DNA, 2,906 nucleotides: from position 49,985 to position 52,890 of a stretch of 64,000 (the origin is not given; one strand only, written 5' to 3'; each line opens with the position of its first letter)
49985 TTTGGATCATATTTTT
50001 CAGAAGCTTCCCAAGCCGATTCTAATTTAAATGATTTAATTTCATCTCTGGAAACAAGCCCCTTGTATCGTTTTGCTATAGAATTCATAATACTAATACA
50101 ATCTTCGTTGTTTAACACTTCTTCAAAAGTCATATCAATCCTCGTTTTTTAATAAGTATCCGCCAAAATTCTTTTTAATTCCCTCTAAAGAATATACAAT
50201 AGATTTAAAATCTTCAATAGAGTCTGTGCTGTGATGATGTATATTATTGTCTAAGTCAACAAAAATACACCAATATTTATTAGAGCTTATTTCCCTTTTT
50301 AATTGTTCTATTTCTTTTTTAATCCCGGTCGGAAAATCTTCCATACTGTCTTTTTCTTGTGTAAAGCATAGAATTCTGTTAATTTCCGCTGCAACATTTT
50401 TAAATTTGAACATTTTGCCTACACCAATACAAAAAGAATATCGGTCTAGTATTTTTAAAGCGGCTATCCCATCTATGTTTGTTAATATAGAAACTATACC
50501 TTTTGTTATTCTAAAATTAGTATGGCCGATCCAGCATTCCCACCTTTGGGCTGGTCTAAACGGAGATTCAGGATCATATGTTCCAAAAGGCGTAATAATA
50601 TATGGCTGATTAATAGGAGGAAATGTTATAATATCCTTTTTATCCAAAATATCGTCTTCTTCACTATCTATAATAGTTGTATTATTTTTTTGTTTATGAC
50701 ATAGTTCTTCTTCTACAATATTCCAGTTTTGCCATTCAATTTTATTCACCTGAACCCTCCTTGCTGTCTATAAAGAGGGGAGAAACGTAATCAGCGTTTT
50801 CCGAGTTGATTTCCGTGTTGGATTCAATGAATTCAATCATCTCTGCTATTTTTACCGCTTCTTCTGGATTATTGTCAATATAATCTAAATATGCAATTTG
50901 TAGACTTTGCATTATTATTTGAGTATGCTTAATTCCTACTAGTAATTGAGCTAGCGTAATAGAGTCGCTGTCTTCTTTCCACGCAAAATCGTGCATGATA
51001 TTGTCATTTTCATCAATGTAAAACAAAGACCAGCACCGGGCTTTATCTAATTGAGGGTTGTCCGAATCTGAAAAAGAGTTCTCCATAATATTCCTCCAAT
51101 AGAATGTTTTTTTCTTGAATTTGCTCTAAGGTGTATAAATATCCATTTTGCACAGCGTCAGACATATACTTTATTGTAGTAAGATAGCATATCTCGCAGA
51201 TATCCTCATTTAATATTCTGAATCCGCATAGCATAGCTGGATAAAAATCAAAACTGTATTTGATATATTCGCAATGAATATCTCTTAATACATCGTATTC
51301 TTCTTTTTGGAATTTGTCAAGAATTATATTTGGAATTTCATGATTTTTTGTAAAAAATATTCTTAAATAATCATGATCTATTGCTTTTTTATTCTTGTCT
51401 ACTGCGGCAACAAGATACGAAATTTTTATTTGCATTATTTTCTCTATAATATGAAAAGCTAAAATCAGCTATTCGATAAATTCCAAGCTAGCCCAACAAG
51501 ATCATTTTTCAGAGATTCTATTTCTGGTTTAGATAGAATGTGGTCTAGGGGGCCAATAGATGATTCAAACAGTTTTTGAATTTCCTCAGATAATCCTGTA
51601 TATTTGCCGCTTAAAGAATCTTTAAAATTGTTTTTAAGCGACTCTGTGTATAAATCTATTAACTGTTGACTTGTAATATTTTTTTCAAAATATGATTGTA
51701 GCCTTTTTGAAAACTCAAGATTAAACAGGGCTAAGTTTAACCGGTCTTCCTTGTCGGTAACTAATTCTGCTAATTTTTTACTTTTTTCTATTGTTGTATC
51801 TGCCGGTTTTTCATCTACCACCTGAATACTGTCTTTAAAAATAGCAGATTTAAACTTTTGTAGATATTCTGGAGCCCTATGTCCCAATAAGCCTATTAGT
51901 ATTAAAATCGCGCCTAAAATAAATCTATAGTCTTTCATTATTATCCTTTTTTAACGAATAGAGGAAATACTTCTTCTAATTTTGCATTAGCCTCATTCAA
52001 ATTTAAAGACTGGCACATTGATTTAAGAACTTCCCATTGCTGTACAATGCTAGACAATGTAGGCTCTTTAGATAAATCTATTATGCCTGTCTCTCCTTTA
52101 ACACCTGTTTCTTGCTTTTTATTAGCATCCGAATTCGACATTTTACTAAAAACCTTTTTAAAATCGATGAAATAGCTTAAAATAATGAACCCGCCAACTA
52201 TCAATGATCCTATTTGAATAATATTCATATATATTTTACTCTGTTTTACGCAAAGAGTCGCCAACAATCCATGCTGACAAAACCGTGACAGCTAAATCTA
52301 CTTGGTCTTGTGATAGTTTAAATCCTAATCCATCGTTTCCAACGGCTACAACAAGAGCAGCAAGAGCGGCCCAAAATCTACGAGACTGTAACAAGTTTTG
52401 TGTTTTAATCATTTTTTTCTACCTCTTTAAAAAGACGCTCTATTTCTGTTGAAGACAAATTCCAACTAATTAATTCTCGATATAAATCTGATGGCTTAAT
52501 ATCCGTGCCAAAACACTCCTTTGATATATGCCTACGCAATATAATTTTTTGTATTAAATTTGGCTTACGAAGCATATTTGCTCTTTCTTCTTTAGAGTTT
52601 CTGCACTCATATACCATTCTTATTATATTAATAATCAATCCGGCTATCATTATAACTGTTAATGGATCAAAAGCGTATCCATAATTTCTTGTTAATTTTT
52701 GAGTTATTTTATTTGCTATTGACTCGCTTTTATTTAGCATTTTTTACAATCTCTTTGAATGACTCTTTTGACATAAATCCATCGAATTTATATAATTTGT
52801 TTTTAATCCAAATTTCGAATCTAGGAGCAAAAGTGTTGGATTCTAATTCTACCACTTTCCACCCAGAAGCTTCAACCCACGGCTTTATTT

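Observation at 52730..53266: Phage-encoded membrane thioredoxin (CGPC) next to Cys-rich putative virion proteins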

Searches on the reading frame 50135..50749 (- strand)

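Call 17: search_protein_families(library=pfam, proteins=[window:50135-50749:-], max_evalue=0.05)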
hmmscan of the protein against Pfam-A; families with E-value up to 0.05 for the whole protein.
window:50135-50749:- (204 aa): 1 family
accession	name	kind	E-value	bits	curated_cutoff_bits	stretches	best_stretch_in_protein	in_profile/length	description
PF09843.14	DUF2070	-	0.01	14.6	30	1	124-189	325-387/561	Predicted membrane protein (DUF2070)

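Call 25: search_protein_families(library=phrogs, proteins=[window:50135-50749:-], max_evalue=0.05)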
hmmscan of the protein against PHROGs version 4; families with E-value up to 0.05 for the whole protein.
window:50135-50749:- (204 aa): 0 families

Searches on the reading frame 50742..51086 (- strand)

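Call 17: search_protein_families(library=pfam, proteins=[window:50742-51086:-], max_evalue=0.05)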
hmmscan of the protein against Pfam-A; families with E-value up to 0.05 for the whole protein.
window:50742-51086:- (114 aa): 0 families

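Call 25: search_protein_families(library=phrogs, proteins=[window:50742-51086:-], max_evalue=0.05)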
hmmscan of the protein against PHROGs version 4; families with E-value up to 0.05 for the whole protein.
window:50742-51086:- (114 aa): 1 family
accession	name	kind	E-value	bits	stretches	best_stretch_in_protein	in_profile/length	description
phrog_18877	-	unknown function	0.00081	20.6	1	46-87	25-66/91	-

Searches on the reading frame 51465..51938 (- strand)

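Call 17: search_protein_families(library=pfam, proteins=[window:51465-51938:-], max_evalue=0.05)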
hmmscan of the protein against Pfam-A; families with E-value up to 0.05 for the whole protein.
window:51465-51938:- (157 aa): 2 families
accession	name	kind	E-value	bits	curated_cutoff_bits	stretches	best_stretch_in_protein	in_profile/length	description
PF12491.13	ApoB100_C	-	0.032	14.6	27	1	75-100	8-34/57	Apolipoprotein B100 C terminal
PF05979.17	DUF896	-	0.042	14.2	24.2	0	24-54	32-64/64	Bacterial protein of unknown function (DUF896)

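Call 25: search_protein_families(library=phrogs, proteins=[window:51465-51938:-], max_evalue=0.05)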
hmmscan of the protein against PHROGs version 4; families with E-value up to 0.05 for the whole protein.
window:51465-51938:- (157 aa): 0 families

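Call 80: search_protein_families(library=ncbifam, proteins=[window:51465-51938:-], max_evalue=0.01)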
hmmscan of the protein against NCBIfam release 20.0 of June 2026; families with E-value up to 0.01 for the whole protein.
window:51465-51938:- (157 aa): 0 families

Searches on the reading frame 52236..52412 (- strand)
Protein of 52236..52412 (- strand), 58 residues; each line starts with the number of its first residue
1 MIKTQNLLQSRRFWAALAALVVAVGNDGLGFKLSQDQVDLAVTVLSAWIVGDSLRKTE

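Call 17: search_protein_families(library=pfam, proteins=[window:52236-52412:-], max_evalue=0.05)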
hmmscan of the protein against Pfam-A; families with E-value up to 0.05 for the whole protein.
window:52236-52412:- (58 aa): 0 families

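Call 25: search_protein_families(library=phrogs, proteins=[window:52236-52412:-], max_evalue=0.05)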
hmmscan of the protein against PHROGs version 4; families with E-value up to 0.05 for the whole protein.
window:52236-52412:- (58 aa): 3 families
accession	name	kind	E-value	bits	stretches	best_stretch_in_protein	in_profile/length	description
phrog_9987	-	lysis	0.00066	20.7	1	8-52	6-50/69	holin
phrog_4712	-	lysis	0.0047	18.2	1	7-37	4-34/50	holin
phrog_2193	-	unknown function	0.022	15.9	1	6-25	9-28/51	-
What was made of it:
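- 52236..52412 (-): 58-aa protein with two hydrophobic segments, weakly holin-like. PHROG 9987 'holin' at E 6.6e-4 and PHROG 4712 at E 4.7e-3 (call 25).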

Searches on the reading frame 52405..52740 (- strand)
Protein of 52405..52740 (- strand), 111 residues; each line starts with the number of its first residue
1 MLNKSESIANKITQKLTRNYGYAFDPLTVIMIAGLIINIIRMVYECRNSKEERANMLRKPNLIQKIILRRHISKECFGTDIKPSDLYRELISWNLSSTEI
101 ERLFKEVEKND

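Call 4: search_protein_families(library=pfam, proteins=[window:52405-52740:-], max_evalue=0.1)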
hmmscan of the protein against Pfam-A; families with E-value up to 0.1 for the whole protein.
window:52405-52740:- (111 aa): 0 families

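Call 5: search_protein_families(library=phrogs, proteins=[window:52405-52740:-], max_evalue=0.01)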
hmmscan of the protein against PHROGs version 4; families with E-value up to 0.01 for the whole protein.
window:52405-52740:- (111 aa): 0 families
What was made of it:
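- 52405..52740 (-): 111-aa protein with one central TM helix, overlapping the thioredoxin gene by 11 nt. It has no family hit (calls 4, 5).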

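Call 80: search_protein_families(library=ncbifam, proteins=[window:52405-52740:-], max_evalue=0.01)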
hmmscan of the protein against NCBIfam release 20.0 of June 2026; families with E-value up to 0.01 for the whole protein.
window:52405-52740:- (111 aa): 0 families
